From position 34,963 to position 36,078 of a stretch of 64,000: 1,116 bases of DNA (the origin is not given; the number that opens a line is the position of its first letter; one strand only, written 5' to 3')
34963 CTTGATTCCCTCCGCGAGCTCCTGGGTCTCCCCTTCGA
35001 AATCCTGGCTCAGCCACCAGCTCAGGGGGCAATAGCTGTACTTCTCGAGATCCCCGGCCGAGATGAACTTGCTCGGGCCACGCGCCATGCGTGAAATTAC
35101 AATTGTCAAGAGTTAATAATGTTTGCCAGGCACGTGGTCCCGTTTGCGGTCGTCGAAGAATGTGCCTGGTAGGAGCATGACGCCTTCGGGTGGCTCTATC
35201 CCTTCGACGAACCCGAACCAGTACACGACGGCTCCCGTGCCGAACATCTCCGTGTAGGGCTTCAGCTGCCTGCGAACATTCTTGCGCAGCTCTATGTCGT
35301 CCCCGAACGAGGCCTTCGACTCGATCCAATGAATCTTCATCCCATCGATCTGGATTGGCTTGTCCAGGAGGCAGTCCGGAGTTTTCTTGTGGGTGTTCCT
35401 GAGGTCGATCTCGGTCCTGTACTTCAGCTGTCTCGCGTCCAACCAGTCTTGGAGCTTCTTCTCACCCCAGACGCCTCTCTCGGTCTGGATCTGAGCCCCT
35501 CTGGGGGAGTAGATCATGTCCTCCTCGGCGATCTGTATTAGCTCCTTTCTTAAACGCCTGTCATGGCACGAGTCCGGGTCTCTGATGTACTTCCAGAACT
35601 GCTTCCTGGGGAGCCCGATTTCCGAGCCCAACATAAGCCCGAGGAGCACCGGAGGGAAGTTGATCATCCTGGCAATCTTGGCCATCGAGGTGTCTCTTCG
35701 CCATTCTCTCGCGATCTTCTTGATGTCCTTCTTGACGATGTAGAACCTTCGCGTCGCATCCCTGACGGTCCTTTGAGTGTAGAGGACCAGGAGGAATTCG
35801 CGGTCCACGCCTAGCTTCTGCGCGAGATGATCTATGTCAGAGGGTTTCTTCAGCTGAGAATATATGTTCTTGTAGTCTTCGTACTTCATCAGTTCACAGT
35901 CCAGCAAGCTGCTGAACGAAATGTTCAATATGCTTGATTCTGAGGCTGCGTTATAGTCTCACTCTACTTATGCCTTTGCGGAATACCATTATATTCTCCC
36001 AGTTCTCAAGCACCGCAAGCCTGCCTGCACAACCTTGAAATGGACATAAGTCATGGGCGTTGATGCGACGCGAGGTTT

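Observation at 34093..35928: Operon of a TPD/CDIN1-like nuclease and a membrane-embedded Cas4-like Fe-S nuclease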

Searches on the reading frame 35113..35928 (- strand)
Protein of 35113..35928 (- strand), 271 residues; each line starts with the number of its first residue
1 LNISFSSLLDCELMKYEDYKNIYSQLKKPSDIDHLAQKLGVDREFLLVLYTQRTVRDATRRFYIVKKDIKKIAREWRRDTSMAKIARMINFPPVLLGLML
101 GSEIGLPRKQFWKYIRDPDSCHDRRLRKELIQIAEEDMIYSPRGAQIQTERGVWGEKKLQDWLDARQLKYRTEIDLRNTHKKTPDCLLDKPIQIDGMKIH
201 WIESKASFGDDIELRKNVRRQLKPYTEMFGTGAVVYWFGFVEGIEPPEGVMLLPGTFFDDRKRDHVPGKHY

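Call 3: search_protein_families(library=pfam, proteins=[window:35113-35928:-], max_evalue=1)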
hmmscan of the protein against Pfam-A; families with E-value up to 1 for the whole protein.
window:35113-35928:- (271 aa): 1 family
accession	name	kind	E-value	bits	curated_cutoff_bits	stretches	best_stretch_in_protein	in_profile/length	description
PF14811.11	TPD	-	1e-42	145.7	27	1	123-248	2-130/138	Protein of unknown function TPD sequence-motif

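Call 4: search_protein_families(library=ncbifam, proteins=[window:35113-35928:-], max_evalue=1)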
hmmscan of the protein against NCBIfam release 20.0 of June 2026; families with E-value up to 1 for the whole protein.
window:35113-35928:- (271 aa): 0 families

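Call 17: find_homologous_proteins(query=window:35113-35928:-)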
Query window:35113-35928:- (271 aa): 910 proteins with E <= 0.001 among 1329 candidates; the best 120 are listed.
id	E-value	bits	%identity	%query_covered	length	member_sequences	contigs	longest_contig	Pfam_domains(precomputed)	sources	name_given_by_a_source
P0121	6.5e-160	549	89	95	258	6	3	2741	PF14811.12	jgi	-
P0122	6.0e-159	546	89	95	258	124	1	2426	PF14811.12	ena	-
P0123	2.1e-148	511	84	95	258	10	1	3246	PF14811.12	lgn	-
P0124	6.8e-146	503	85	95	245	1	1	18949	PF14811.12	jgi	-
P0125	7.9e-144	496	80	95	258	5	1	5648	PF14811.12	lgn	-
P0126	1.5e-141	489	79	95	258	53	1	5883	PF14811.12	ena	-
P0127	1.7e-141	488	81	93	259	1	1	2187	PF14811.12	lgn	-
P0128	1.9e-141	488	79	95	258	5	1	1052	PF14811.12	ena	-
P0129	1.3e-140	486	80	94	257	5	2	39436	PF14811.12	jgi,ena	jgi:hypothetical protein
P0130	1.8e-140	485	81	91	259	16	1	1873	PF14811.12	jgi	-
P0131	6.6e-140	483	78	95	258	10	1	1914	PF14811.12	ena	-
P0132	7.1e-140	483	78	95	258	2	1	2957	PF14811.12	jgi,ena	-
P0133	1.3e-139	482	79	95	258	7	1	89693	PF14811.12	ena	-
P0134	1.7e-139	482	82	91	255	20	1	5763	PF14811.12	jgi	jgi:hypothetical protein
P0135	6.9e-139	480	81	93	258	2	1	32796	PF14811.12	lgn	-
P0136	1.3e-138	479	79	95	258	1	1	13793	PF14811.12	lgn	-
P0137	2.8e-138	478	78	94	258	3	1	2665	PF14811.12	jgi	-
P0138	1.0e-137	476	79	91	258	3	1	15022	PF14811.12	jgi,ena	-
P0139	1.5e-137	476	79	95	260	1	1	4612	PF14811.12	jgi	-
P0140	2.6e-137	475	79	95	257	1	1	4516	PF14811.12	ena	-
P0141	5.8e-137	474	81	91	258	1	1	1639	PF14811.12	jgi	-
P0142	9.1e-137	473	78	95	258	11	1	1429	PF14811.12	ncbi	-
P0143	1.3e-136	472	79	93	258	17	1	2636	PF14811.12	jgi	jgi:hypothetical protein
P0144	2.7e-136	471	79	93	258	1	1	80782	PF14811.12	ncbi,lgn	-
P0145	1.8e-135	469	79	93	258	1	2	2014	PF14811.12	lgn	-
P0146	2.9e-135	468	79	93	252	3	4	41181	PF14811.12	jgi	jgi:hypothetical protein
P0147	4.5e-135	467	80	91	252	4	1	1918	PF14811.12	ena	-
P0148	7.3e-135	467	75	96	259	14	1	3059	PF14811.12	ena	-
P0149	1.3e-134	466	77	95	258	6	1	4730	PF14811.12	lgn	-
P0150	3.0e-134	465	75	96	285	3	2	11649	PF14811.12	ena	-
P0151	9.0e-134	463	77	93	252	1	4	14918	PF14811.12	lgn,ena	-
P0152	1.3e-133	463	79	91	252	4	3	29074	PF14811.12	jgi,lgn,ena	-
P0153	1.7e-133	462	76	93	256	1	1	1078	PF14811.12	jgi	-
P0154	2.5e-133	462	79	93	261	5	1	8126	PF14811.12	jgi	jgi:hypothetical protein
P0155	2.8e-133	462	78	93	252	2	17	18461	PF14811.12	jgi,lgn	jgi:hypothetical protein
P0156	2.7e-132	458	77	92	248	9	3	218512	PF14811.12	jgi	jgi:hypothetical protein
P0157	7.4e-132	457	79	91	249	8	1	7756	PF14811.12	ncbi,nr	ncbi:MAG: hypothetical protein A3K75_02670 [Euryarchaeota archaeon RBG_13_61_15]|nr:MAG: hypothetica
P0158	3.0e-131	455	73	97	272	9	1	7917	PF14811.12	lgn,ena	-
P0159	3.8e-131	455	77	94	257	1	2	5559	PF14811.12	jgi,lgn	jgi:hypothetical protein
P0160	7.3e-131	454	75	95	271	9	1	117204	PF14811.12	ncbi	ncbi:MAG: C15orf41 family protein [Thermoplasmata archaeon]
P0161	8.7e-131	453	75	93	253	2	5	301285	PF14811.12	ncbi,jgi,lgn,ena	ncbi:MAG TPA: C15orf41 family protein [Thermoplasmata archaeon]|jgi:hypothetical protein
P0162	1.6e-130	453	74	95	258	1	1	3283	PF14811.12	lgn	-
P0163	1.7e-130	452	76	94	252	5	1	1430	PF14811.12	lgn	-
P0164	1.1e-129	450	76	93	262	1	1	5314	PF14811.12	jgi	jgi:hypothetical protein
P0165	1.4e-129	449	75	92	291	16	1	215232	PF14811.12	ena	-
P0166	2.0e-129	449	76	90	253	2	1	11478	PF14811.12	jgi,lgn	-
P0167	6.5e-129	447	79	91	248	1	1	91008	PF14811.12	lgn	-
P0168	8.6e-129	447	72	97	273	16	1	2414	PF14811.12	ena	-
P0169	7.3e-128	444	73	95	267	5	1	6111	PF14811.12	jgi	jgi:hypothetical protein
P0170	4.0e-127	441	75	91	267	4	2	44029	PF14811.12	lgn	-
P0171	1.2e-125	436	72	94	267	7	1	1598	PF14811.12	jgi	jgi:hypothetical protein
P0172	8.9e-125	434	75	91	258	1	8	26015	PF14811.12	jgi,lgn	jgi:hypothetical protein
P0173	3.8e-124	432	71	97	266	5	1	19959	PF14811.12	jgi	jgi:hypothetical protein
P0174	1.0e-123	430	75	90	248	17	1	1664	PF14811.12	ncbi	-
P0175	7.8e-123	427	73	91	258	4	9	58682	PF14811.12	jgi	jgi:hypothetical protein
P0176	3.2e-122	425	71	93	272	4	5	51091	PF14811.12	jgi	jgi:hypothetical protein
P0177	5.6e-122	424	74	92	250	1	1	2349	PF14811.12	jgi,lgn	jgi:hypothetical protein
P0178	7.1e-122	424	72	91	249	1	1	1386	PF14811.12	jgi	jgi:hypothetical protein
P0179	2.1e-121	423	70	91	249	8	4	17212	PF14811.12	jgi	jgi:hypothetical protein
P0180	9.0e-121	421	72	92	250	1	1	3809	PF14811.12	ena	-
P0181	2.9e-120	419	71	93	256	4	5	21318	PF14811.12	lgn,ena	-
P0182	5.9e-120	418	71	93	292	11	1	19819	PF14811.12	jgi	jgi:hypothetical protein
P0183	9.5e-120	417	76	91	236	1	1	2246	PF14811.12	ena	-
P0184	3.5e-119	415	73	92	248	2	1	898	PF14811.12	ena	-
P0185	4.9e-119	415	72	91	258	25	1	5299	PF14811.12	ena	-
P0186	1.0e-118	414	71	91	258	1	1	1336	PF14811.12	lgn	-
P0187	5.6e-118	411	71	90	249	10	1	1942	PF14811.12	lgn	-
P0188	1.5e-117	410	71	91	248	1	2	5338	PF14811.12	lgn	-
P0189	1.3e-116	407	71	90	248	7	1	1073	PF14811.12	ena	-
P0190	5.4e-112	392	71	87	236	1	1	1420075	PF14811.12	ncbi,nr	ncbi:MAG: C15orf41 family protein [Methanobacteriota archaeon]|nr:MAG: C15orf41 family protein [Eury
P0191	7.0e-112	391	90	68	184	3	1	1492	PF14811.12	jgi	jgi:hypothetical protein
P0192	1.4e-111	390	75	81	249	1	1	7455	PF14811.12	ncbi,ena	-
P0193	2.9e-104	366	63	91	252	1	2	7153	PF14811.12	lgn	-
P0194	5.1e-102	359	62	88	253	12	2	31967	PF14811.12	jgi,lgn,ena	-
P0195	7.4e-102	358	60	93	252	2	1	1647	PF14811.12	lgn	-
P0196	1.3e-101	358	62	89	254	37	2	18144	PF14811.12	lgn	-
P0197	3.6e-101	356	59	90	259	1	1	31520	PF14811.12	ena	-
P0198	4.2e-101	356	61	91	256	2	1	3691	PF14811.12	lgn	-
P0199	4.2e-101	356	80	68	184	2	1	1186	PF14811.12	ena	-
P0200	4.5e-101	356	64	89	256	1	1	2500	PF14811.12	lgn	-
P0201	3.7e-100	353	60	90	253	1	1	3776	PF14811.12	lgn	-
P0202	1.1e-99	351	60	89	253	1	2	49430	PF14811.12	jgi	-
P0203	2.3e-99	350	59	89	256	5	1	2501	PF14811.12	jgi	jgi:hypothetical protein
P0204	3.8e-99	350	62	89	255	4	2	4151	PF14811.12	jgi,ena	-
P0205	2.0e-98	347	60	90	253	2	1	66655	PF14811.12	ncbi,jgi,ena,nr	ncbi:MAG: C15orf41 family protein [Thermoplasmata archaeon]|nr:C15orf41 family protein [Thermoplasma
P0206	3.4e-98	346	59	89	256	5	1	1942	PF14811.12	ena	-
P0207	5.7e-98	346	59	89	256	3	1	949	PF14811.12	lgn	-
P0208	6.1e-98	346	74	73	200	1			PF14811.12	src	-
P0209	1.5e-97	344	59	89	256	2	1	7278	PF14811.12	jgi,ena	-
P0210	3.8e-97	343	59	90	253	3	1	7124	PF14811.12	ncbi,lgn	-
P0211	2.5e-96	340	61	90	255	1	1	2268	PF14811.12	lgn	-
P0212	4.5e-91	323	52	93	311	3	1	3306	PF14811.12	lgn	-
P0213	1.6e-89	318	53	91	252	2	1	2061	PF14811.12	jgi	jgi:hypothetical protein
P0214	2.1e-88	314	52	92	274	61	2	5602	PF14811.12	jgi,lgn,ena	-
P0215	4.0e-88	313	54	91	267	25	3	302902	PF14811.12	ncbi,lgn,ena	-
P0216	9.5e-88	312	55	90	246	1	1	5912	PF14811.12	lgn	-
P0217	1.1e-87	312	54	88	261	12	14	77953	PF14811.12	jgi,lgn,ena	jgi:hypothetical protein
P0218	5.2e-87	310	53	90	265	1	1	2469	PF14811.12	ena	-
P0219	5.7e-87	310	57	92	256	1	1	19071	PF14811.12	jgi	-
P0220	7.6e-87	309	53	90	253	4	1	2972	PF14811.12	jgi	jgi:hypothetical protein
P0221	1.1e-86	309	54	91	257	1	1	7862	PF14811.12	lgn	-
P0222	2.2e-86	308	53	91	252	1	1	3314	PF14811.12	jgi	jgi:hypothetical protein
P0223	3.6e-86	307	53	90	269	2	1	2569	PF14811.12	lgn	-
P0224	6.3e-86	306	52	91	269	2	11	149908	PF14811.12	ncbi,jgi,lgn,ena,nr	ncbi:MAG: TPD domain-containing protein [Euryarchaeota archaeon]|nr:TPD domain-containing protein [E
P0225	1.6e-85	305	51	91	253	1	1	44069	PF14811.12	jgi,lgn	-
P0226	1.6e-85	305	54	88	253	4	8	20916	PF14811.12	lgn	-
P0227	6.5e-85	303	53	91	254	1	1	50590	PF14811.12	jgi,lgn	jgi:hypothetical protein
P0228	6.7e-85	303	53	91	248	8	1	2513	PF14811.12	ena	-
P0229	7.9e-85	303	54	88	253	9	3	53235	PF14811.12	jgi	jgi:mRNA-degrading endonuclease RelE of RelBE toxin-antitoxin system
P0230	8.1e-85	303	51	88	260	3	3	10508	PF14811.12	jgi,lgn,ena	-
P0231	1.2e-84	302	53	88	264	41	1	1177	PF14811.12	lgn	-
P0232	1.2e-84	302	53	87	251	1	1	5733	PF14811.12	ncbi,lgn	-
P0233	1.9e-84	301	52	90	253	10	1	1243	PF14811.12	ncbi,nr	ncbi:MAG TPA: C15orf41 family protein [Methanomassiliicoccales archaeon]|nr:C15orf41 family protein 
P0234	2.6e-84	301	51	90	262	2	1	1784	PF14811.12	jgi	jgi:hypothetical protein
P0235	4.6e-84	300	51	91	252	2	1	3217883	PF14811.12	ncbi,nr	ncbi:MAG: TPD domain-containing protein [Methanomassiliicoccales archaeon]|nr:MAG: TPD domain-contai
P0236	4.7e-84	300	51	91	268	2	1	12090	PF14811.12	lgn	-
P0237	5.9e-84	300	56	88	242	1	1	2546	PF14811.12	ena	-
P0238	7.0e-84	299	52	91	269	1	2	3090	PF14811.12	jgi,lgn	jgi:hypothetical protein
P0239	8.1e-84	299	50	91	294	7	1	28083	PF14811.12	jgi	jgi:hypothetical protein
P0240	8.5e-84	299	53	90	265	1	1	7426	PF14811.12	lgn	-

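Call 19: find_related_loci(query=A1, collection=genome_contigs, flank=6000)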
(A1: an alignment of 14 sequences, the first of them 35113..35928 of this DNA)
Query A1 (271 aa) in genome_contigs; peptide patterns used: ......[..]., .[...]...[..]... (x = any residue, [..] = any of these).
325 stretches matched a pattern; 293 encode a relative of the query (tblastn E <= 1e-3); the best 80 are kept; 80 distinct loci.
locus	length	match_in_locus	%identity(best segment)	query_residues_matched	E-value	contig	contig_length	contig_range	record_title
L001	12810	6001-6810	96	1-270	5e-177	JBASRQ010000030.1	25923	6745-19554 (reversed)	MAG: Thermoplasmata archaeon isolate MFD13565_ilm_asm_bin2 k127_56520, whole genome shotgun sequence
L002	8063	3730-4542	90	1-271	1e-172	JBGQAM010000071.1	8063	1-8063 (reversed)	MAG: Thermoplasmata archaeon isolate OBJ2_061818_130_30 k141_795209_length_8063_cov_9.5382, whole genome shotgun sequenc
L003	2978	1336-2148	89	1-271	4e-179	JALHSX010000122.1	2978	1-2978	MAG: Thermoplasmata archaeon isolate PFL9 seq_1446818, whole genome shotgun sequence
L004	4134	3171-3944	80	14-271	4e-148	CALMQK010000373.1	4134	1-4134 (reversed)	MAG TPA_asm: uncultured euryarchaeote isolate ERR2868536_bin.126_CONCOCT_v1.1_MAG genome assembly, contig: ERZ841185.573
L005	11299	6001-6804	77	2-269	8e-144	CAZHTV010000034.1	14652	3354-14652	MAG TPA_asm: uncultured Thermoplasmata archaeon isolate binchicken_co327_193 genome assembly, contig: NODE_1296_length_1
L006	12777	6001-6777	77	13-271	2e-143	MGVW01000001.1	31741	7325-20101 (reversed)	MAG: Euryarchaeota archaeon RBG_13_57_23 RBG_13_scaffold_10013, whole genome shotgun sequence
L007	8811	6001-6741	83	14-260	6e-143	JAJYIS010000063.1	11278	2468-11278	MAG: Thermoplasmata archaeon isolate DBS2-1.bin12 NODE_11005_length_11278_cov_1.247870, whole genome shotgun sequence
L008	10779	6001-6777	77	13-271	6e-143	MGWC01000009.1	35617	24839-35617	MAG: Euryarchaeota archaeon RBG_19FT_COMBO_56_21 rbg_19ft_combo_scaffold_126, whole genome shotgun sequence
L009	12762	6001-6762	79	13-266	2e-138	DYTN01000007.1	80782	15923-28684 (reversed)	MAG TPA_asm: Methanobacteriota archaeon isolate DR5_60_8 Afr_mines_DR5_27_length_80782_cov_3_392644, whole genome shotgu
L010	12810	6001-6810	73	7-271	4e-136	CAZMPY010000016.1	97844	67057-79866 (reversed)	MAG TPA_asm: uncultured Thermoplasmata archaeon isolate binchicken_co255_206 genome assembly, contig: k141_6033931, whol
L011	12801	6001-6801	73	6-269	4e-135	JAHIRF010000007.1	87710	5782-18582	MAG: Thermoplasmatota archaeon isolate MM_PC_MetaG.mb.116 MM_PC_MetaG.mb.116_k141_1543791, whole genome shotgun sequence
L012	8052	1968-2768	73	6-269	1e-134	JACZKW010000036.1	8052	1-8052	MAG: Thermoplasmata archaeon isolate MAG55 euryarchaeota_1_contig_390099, whole genome shotgun sequence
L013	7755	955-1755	72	2-268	7e-134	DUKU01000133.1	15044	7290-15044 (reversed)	MAG TPA_asm: Thermoplasmata archaeon isolate UBA9653 contig_5063, whole genome shotgun sequence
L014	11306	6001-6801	73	2-268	6e-133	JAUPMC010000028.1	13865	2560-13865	MAG: Thermoplasmatota archaeon isolate erpe_2018_pw_48hr_WHONDRS-PP48-000101_B_bin.4 scaffold_97210, whole genome shotgu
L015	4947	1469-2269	72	2-268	3e-134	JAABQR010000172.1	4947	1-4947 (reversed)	MAG: Methanobacteriota archaeon isolate S06.Bin063 Scaffold_64, whole genome shotgun sequence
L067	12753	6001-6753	46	2-252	7e-85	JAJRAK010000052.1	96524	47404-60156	MAG: Methanomassiliicoccales archaeon isolate OWC_0010 OWC_0010_k121_15039064, whole genome shotgun sequence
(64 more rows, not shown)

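Call 27: search_solved_structures(query=window:35113-35928:-, max_evalue=1, show_alignments=2)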
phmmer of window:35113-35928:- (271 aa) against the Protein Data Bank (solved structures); distinct sequences matched with E-value up to 1: 1.
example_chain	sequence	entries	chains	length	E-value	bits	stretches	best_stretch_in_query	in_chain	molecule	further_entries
6mgb_A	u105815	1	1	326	0.45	13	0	95-143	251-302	Capsular polysaccharide export system protein KpsC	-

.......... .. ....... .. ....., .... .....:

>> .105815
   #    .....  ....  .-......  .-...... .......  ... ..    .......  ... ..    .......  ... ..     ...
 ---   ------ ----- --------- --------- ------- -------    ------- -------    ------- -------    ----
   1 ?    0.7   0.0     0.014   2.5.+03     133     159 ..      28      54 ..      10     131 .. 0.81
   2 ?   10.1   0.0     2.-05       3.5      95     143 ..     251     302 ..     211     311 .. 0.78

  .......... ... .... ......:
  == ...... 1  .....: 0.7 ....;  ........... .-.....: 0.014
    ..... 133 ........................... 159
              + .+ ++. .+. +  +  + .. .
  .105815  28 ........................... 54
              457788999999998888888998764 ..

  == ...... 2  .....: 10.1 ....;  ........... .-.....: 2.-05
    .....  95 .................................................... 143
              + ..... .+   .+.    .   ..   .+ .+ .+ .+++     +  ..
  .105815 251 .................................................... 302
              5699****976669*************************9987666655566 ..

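Call 34: find_homologous_proteins(query=L067:6843-7832:+)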
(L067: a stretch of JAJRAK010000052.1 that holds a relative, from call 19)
Query L067:6843-7832:+ (329 aa): 987 proteins with E <= 0.001 among 6588 candidates; the best 120 are listed.
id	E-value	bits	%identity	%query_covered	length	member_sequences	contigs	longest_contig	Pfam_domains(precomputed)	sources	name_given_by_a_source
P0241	1.5e-211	719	97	100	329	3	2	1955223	PF01930.24,PF12705.14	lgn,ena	-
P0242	2.2e-199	680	90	100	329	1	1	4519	PF01930.24,PF12705.14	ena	-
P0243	6.3e-172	589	78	100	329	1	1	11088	PF01930.24,PF12705.14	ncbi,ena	-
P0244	5.1e-168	576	74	100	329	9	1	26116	PF01930.24,PF12705.14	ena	-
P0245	5.3e-167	573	76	100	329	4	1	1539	PF01930.24,PF12705.14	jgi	jgi:CRISPR-associated exonuclease Cas4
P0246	2.9e-166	571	75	100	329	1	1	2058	PF01930.24,PF12705.14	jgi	jgi:CRISPR-associated exonuclease Cas4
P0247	1.2e-165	569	75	100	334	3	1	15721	PF01930.24,PF12705.14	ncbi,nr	ncbi:MAG: PD-(D/E)XK nuclease family protein [Methanomassiliicoccales archaeon]|nr:PD-(D/E)XK nuclea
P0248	3.1e-162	557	73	100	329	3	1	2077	PF01930.24,PF12705.14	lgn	-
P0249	3.0e-161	554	73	100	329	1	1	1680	PF01930.24,PF12705.14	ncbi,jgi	jgi:CRISPR-associated exonuclease Cas4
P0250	3.7e-161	554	73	100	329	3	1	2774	PF01930.24,PF12705.14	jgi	jgi:CRISPR-associated exonuclease Cas4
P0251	4.2e-161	554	74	100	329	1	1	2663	PF01930.24,PF12705.14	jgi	-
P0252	2.2e-160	551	73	100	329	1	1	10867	PF01930.24,PF12705.14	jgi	-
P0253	2.4e-160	551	74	100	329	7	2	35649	PF01930.24,PF12705.14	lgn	-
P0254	7.0e-160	550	74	100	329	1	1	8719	PF01930.24,PF12705.14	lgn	-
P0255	1.9e-159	548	72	100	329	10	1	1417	PF01930.24,PF12705.14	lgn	-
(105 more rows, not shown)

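Call 59: search_protein_families(library=padloc, proteins=[window:35113-35928:-], max_evalue=0.01)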
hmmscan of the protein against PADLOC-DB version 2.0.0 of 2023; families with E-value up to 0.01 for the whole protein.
window:35113-35928:- (271 aa): 0 families

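Call 61: predict_structure(alignment_id=A3)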
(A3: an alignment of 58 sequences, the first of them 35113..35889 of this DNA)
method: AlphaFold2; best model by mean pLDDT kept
length: 258 residues; sequences in the alignment: 58
mean_pLDDT: 92.3   pTM: 0.85
mean pLDDT of the five models: 92.3, 92.3, 92.3, 92.0, 91.9
residues with pLDDT >= 90: 218; 70-90: 29; 50-70: 2; < 50: 9
segments of 3 or more residues with pLDDT < 50: 250-258
pLDDT, mean of each block of 10 residues (from residue 1): 95 95 96 96 95 97 97 97 97 97 97 98 96 96 95 95 90 96 94 92 81 94 94 90 79 40
secondary structure, 60 per line:
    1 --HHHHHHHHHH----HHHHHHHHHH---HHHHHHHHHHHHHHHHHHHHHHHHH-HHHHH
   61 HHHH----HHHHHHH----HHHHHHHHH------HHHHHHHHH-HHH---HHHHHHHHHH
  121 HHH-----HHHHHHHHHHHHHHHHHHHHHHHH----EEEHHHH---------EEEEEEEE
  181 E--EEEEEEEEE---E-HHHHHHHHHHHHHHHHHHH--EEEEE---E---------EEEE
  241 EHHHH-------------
elements in order: H3-12 H17-26 H30-54 H56-64 H69-75 H80-88 H95-103 H111-123 H129-152 E157-159 H160-163 E173-181 E184-192 H198-216 E219-223 E237-241 H242-245
